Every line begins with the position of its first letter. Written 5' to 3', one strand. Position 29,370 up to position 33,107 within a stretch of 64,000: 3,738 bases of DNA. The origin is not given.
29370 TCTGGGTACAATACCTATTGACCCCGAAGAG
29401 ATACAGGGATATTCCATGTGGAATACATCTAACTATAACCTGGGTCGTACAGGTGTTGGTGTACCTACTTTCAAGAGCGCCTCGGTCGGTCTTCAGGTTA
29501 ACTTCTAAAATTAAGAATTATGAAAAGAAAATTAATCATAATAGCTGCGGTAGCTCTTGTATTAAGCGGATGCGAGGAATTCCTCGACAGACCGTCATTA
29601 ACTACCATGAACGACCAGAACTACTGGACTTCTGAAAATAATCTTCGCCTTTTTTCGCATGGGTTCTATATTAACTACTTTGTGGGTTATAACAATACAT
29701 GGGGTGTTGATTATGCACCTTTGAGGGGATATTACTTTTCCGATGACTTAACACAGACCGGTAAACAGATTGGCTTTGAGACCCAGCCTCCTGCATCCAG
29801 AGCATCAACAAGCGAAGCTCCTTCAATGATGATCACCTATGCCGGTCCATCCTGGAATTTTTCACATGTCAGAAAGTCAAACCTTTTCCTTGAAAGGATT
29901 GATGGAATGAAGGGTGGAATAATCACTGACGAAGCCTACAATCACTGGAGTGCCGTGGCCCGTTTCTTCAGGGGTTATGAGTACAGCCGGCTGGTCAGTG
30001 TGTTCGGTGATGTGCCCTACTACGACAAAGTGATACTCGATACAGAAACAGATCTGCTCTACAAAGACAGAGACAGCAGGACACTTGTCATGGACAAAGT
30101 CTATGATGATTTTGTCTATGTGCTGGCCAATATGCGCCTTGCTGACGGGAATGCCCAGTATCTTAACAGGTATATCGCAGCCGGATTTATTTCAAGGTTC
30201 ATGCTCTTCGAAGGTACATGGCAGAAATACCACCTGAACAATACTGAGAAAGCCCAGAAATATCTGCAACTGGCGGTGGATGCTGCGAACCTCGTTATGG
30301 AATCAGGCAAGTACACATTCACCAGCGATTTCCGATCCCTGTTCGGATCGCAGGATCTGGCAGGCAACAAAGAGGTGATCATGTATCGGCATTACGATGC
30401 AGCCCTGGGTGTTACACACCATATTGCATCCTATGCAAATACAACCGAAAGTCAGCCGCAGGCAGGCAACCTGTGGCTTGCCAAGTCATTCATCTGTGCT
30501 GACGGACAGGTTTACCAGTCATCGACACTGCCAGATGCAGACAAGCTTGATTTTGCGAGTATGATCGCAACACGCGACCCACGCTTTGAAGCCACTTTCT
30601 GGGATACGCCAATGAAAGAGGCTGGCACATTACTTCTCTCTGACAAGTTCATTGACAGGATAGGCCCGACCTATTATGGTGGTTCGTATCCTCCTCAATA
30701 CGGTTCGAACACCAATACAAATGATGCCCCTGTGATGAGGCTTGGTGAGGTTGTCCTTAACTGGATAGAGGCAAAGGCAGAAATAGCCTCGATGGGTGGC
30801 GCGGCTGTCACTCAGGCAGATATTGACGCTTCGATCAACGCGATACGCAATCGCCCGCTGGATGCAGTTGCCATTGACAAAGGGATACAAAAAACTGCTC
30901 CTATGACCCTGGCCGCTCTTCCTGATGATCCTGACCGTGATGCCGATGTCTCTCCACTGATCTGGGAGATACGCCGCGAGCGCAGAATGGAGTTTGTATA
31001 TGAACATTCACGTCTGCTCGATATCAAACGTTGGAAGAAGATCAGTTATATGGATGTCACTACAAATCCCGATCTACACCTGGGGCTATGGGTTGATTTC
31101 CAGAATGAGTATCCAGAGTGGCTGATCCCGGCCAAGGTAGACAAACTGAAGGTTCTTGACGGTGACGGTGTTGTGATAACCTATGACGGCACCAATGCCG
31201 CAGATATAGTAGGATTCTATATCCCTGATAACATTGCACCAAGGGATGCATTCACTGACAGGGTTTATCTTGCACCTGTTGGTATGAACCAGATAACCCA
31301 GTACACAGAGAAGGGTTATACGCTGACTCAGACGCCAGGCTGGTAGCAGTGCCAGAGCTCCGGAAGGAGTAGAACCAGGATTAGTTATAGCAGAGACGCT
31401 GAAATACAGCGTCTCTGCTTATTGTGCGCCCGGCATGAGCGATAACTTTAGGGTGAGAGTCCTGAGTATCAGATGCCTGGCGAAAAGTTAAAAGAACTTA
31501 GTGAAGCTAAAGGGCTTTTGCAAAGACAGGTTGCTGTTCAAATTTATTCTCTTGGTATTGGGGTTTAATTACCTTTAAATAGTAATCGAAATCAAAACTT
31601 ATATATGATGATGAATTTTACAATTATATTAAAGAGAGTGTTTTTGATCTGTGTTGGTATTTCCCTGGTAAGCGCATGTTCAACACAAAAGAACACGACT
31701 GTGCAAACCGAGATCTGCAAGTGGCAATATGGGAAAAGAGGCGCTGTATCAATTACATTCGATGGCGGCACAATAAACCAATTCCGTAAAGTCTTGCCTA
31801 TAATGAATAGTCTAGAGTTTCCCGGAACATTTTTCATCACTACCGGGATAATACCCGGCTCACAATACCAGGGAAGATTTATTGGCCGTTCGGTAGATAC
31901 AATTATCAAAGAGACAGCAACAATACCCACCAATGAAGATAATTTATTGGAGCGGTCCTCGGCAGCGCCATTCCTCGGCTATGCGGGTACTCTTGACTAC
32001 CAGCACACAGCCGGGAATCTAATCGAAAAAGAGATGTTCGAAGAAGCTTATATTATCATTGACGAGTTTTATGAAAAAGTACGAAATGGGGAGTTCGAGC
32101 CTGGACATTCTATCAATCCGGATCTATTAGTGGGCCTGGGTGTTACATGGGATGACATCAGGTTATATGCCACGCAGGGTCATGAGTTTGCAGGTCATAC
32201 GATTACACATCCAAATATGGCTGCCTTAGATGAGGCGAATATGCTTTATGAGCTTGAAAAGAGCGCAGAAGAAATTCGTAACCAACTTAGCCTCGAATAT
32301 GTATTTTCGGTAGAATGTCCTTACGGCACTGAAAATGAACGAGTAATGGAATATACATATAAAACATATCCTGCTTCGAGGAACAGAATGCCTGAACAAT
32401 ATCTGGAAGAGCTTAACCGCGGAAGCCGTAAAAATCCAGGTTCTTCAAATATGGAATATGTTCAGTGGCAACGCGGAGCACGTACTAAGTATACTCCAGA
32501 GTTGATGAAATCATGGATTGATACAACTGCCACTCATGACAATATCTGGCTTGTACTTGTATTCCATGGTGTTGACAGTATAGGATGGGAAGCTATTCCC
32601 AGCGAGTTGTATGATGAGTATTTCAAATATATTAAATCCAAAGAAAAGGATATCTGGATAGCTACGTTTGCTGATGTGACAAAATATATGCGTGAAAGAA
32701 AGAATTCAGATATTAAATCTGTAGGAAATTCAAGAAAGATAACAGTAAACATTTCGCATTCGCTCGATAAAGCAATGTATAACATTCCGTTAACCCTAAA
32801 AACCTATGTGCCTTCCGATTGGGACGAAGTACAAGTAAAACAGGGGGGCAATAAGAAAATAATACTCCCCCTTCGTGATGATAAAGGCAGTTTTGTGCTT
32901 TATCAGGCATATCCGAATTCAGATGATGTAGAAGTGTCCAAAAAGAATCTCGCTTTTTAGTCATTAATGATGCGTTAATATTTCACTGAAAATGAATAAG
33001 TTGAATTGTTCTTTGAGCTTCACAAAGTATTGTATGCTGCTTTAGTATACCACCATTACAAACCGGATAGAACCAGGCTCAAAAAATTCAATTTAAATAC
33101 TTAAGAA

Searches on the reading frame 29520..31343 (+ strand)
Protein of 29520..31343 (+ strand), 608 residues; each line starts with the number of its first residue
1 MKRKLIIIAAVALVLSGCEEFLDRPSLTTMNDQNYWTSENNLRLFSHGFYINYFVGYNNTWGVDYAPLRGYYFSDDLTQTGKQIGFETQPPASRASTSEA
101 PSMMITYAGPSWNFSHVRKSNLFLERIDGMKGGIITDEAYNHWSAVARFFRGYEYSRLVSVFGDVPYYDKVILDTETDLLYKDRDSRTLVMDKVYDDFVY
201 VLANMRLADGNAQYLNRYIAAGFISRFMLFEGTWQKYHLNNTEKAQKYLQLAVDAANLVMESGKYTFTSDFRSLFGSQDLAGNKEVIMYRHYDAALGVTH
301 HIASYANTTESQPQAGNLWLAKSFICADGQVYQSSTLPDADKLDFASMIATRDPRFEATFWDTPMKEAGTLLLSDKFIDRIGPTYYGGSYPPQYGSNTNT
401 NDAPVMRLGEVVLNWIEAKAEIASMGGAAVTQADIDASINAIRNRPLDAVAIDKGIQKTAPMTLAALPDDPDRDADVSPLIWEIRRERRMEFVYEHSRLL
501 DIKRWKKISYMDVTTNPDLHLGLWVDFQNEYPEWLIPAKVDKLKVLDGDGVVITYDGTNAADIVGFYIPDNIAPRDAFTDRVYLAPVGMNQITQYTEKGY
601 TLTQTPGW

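Call 9: search_protein_families(library=pfam, proteins=[window:29520-31343:+], max_evalue=0.00001)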
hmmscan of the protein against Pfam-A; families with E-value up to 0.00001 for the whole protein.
window:29520-31343:+ (608 aa): 2 families
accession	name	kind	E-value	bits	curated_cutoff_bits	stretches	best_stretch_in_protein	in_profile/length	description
PF07980.17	SusD_RagB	-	1.1e-22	81.5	23.1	1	285-608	2-297/297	SusD family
PF14322.12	SusD-like_3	-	8.3e-09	36.4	27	1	114-229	82-191/191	Starch-binding associating with outer membrane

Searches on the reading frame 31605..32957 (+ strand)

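Call 9: search_protein_families(library=pfam, proteins=[window:31605-32957:+], max_evalue=0.00001)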
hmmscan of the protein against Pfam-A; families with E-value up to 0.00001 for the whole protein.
window:31605-32957:+ (451 aa): 1 family
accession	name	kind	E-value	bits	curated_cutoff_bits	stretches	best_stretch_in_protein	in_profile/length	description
PF01522.26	Polysacc_deac_1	-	2.2e-15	57.1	23.1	1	181-250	47-115/124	Polysaccharide deacetylase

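Call 88: search_protein_families(library=ncbifam, proteins=[window:31605-32957:+], max_evalue=1e-8)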
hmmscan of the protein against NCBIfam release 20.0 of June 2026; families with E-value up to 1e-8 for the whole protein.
window:31605-32957:+ (451 aa): 0 families
